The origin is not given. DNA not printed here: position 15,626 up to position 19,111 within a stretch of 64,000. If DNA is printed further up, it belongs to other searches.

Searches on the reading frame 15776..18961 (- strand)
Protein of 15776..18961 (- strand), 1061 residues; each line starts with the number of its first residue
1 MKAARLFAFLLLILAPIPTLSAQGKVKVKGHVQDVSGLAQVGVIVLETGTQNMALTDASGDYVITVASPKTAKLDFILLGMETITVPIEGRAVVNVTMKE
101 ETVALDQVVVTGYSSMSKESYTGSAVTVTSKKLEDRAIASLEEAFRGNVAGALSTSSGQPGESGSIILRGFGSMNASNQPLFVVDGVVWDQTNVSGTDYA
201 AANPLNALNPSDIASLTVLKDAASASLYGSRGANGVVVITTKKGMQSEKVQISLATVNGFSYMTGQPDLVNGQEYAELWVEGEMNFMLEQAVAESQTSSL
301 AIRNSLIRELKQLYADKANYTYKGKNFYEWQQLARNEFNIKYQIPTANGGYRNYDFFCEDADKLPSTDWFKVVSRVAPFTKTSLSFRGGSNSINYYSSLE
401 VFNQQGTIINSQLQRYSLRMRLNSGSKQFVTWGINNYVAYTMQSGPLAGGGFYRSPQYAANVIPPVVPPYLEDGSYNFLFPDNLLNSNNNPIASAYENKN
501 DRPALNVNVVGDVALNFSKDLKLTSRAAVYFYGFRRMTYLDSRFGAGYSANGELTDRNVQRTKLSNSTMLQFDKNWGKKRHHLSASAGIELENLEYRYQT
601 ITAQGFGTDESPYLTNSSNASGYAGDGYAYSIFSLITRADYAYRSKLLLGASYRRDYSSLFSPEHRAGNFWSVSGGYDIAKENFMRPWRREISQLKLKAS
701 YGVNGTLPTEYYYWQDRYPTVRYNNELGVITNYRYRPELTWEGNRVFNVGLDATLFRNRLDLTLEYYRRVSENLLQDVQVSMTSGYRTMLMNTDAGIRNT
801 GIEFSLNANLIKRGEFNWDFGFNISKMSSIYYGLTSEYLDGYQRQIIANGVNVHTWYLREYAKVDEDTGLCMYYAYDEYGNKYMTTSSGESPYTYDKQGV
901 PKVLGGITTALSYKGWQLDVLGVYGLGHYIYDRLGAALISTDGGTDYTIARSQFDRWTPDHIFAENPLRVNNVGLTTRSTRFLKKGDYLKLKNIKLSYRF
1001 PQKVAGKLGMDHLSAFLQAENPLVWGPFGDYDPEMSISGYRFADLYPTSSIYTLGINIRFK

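Call 79: search_protein_families(library=pfam, proteins=[window:15776-18961:-], max_evalue=0.00001)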
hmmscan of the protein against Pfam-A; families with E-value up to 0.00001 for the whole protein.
window:15776-18961:- (1061 aa): 2 families
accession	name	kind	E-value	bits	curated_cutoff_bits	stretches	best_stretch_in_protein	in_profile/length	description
PF07715.20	Plug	-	3.9e-18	66.4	23.9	1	118-236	2-107/107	TonB-dependent Receptor Plug Domain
PF13715.12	CarbopepD_reg_2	-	1.8e-08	34.8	32.2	1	28-110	1-88/88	CarboxypepD_reg-like domain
